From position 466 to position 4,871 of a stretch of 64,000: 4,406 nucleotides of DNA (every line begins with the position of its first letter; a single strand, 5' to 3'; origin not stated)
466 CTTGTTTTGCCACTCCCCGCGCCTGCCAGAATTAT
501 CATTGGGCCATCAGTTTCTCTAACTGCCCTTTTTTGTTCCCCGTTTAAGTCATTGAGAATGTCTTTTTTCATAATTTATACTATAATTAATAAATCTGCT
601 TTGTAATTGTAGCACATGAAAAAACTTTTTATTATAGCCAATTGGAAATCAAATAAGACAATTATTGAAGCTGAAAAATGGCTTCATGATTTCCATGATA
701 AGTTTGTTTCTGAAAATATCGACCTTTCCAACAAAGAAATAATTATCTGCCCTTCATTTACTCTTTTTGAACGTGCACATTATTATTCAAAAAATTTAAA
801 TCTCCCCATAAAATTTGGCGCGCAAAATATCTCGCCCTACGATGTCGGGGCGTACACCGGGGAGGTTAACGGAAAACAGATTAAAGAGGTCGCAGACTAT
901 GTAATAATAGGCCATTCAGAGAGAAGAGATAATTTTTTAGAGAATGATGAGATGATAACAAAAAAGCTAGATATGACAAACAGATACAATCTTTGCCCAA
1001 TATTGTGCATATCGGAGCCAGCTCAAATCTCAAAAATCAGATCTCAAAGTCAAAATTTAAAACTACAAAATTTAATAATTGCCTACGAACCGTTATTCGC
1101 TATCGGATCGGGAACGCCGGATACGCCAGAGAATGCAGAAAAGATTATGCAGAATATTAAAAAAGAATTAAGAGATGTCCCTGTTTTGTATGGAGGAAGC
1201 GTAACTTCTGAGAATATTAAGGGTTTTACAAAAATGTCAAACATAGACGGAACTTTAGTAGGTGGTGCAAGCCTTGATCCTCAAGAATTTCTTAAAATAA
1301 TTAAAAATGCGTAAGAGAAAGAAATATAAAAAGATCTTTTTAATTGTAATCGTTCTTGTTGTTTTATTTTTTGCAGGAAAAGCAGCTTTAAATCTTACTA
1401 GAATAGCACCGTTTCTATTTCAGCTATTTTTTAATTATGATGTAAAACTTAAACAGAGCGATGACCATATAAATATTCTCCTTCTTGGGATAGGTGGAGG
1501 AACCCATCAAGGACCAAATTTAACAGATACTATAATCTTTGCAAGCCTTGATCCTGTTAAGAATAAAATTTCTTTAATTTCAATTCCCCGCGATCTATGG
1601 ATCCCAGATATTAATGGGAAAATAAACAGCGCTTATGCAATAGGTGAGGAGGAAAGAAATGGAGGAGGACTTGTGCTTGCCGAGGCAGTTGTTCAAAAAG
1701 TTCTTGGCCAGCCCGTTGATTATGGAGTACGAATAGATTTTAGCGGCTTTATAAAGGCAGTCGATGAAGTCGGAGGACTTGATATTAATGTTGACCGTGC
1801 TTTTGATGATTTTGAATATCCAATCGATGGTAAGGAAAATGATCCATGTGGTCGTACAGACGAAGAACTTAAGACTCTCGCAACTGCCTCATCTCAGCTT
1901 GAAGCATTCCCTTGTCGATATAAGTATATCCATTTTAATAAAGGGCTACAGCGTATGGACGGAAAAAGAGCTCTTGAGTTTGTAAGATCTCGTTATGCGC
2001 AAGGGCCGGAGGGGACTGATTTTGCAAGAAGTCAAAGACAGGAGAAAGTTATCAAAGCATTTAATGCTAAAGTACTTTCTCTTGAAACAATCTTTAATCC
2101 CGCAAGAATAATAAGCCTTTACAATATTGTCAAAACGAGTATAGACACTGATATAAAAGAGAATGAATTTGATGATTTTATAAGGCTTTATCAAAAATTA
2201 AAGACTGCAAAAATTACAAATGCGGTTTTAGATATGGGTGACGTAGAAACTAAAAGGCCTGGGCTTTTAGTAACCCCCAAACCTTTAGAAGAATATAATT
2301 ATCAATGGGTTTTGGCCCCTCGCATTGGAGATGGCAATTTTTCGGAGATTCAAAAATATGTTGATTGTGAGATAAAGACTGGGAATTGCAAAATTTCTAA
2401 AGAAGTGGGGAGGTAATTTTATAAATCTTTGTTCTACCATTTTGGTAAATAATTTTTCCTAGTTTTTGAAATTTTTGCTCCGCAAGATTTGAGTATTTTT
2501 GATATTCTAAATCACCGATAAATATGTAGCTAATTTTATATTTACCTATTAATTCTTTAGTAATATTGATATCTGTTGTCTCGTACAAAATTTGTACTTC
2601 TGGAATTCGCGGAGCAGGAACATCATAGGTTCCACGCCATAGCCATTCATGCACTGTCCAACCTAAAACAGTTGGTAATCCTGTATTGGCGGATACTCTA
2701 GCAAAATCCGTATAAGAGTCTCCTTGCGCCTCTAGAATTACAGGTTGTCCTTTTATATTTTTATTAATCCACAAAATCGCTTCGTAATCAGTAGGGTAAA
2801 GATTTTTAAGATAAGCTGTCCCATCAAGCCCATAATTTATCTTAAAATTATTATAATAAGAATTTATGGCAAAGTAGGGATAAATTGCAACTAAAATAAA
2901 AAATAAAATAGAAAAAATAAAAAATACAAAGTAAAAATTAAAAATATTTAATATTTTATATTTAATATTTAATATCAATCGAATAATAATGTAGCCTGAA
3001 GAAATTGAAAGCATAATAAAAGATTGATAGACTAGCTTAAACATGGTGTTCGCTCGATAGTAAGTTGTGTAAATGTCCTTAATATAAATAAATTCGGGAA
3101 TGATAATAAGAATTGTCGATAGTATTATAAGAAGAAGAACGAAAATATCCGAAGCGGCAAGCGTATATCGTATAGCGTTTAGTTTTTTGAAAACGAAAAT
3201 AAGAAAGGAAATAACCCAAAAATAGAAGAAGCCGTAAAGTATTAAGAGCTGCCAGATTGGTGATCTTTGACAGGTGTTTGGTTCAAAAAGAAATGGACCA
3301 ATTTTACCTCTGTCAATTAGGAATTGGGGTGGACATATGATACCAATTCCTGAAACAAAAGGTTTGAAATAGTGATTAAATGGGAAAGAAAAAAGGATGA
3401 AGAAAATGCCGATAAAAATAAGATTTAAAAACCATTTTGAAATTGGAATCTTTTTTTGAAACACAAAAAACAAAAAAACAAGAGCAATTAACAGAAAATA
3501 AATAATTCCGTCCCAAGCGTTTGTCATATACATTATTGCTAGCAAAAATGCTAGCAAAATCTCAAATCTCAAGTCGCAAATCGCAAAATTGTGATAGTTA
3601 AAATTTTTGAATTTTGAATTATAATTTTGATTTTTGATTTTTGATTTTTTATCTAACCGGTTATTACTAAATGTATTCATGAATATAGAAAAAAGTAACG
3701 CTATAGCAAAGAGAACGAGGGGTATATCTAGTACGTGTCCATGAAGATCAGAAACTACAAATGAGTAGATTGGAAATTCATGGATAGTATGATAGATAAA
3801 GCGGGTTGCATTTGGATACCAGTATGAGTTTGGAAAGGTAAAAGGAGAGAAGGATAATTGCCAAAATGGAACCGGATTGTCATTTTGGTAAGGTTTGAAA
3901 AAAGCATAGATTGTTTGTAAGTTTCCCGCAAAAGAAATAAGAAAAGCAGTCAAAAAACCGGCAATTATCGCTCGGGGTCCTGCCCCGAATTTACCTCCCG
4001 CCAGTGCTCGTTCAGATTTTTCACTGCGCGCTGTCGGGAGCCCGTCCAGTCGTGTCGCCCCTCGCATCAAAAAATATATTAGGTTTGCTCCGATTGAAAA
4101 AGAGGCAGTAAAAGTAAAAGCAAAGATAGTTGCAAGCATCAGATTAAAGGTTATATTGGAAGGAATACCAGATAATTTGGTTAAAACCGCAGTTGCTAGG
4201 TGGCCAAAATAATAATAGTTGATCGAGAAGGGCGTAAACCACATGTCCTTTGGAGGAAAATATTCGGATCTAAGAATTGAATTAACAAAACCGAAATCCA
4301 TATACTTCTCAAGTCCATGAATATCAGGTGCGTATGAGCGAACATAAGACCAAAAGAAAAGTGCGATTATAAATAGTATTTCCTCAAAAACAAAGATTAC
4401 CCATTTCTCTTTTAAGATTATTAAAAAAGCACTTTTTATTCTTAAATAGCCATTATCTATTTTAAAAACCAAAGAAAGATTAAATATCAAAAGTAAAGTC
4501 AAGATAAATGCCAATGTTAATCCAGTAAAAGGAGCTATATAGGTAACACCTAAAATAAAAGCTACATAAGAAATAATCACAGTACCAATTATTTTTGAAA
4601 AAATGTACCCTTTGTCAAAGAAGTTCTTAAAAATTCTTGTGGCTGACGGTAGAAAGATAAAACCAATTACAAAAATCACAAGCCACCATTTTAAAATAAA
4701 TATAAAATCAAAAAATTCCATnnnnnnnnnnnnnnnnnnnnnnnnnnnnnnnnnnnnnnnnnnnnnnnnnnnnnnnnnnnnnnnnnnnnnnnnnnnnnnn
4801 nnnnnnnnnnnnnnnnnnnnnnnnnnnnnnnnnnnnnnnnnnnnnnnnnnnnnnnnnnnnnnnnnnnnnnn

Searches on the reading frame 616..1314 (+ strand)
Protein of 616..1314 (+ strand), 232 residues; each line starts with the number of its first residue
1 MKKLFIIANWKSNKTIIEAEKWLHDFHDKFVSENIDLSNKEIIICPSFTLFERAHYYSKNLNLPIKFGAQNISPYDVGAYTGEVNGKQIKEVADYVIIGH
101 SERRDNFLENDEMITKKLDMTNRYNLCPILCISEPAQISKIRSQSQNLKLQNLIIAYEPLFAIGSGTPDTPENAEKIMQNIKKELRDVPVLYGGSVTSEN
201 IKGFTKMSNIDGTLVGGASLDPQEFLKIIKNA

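Call 7: search_protein_families(library=pfam, proteins=[window:616-1314:+], max_evalue=0.001)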
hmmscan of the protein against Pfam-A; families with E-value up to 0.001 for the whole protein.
window:616-1314:+ (232 aa): 1 family
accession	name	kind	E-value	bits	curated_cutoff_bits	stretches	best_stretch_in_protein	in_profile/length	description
PF00121.24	TIM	-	3.7e-61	207.2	20.1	1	5-231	2-244/245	Triosephosphate isomerase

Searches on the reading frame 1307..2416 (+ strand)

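Call 7: search_protein_families(library=pfam, proteins=[window:1307-2416:+], max_evalue=0.001)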
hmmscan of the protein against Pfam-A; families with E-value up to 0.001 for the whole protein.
window:1307-2416:+ (369 aa): 1 family
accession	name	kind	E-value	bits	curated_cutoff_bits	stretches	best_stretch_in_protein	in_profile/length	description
PF03816.19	LytR_cpsA_psr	-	7.2e-32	111.1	24.6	1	73-256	2-148/150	LytR_cpsA_psr family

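Call 31: search_protein_families(library=ncbifam, proteins=[window:1307-2416:+], max_evalue=0.01)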
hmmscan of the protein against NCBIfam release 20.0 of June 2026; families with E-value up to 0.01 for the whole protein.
window:1307-2416:+ (369 aa): 4 families
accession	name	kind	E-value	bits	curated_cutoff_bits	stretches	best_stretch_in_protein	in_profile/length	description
TIGR00350.1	lytR_cpsA_psr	domain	7.8e-28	97.6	62.3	2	73-171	3-101/152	LCP family glycopolymer transferase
NF006897.1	PRK09379.1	equivalog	7.6e-23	81.2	441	2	45-167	51-168/298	polyisoprenyl-teichoic acid--peptidoglycan teichoic acid transferase TagU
NF047591.1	ligase_LytR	equivalog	4.7e-19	68.9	450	2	41-180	39-185/336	glycopolymer--peptidoglycan transferase LytR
NF051849.1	LCP_trans_Cps2A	equivalog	7.3e-17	61.7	650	2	200-290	331-416/477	LCP family glycopolymer transferase CpsA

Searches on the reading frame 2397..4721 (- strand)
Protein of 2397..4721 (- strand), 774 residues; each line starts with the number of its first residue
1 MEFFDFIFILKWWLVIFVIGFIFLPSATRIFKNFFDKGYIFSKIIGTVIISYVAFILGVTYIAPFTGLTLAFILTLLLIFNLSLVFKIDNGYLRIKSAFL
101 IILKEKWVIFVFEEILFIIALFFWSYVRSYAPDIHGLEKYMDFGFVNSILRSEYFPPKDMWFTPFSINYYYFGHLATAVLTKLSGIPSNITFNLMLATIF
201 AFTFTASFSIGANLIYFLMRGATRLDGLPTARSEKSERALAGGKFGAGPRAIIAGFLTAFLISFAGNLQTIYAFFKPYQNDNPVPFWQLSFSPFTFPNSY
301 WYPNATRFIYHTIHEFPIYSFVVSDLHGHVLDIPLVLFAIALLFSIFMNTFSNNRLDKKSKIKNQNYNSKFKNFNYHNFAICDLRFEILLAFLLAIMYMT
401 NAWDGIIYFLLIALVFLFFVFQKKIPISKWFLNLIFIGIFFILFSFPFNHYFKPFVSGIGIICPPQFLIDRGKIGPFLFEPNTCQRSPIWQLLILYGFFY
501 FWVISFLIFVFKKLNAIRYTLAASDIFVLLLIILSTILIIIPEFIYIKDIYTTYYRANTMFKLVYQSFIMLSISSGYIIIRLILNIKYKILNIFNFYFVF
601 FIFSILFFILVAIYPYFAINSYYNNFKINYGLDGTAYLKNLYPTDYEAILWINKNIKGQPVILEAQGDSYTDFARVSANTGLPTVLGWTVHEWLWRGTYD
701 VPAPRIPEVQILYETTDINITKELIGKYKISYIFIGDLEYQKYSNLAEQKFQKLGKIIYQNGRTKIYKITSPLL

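Call 7: search_protein_families(library=pfam, proteins=[window:2397-4721:-], max_evalue=0.001)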
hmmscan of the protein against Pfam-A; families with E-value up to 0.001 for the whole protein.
window:2397-4721:- (774 aa): 1 family
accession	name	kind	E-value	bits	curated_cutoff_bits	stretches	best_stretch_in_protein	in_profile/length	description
PF10060.15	DUF2298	-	9e-97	325.5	27.8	2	49-513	1-389/488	Uncharacterized membrane protein (DUF2298)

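Call 31: search_protein_families(library=ncbifam, proteins=[window:2397-4721:-], max_evalue=0.01)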
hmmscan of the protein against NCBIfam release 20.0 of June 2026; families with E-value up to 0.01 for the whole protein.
window:2397-4721:- (774 aa): 1 family
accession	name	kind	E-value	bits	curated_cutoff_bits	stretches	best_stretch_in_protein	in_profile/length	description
TIGR03662.1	Chlor_Arch_YYY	subfamily_domain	4.4e-147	491.8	300.25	2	6-511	2-428/727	chlor_Arch_YYY domain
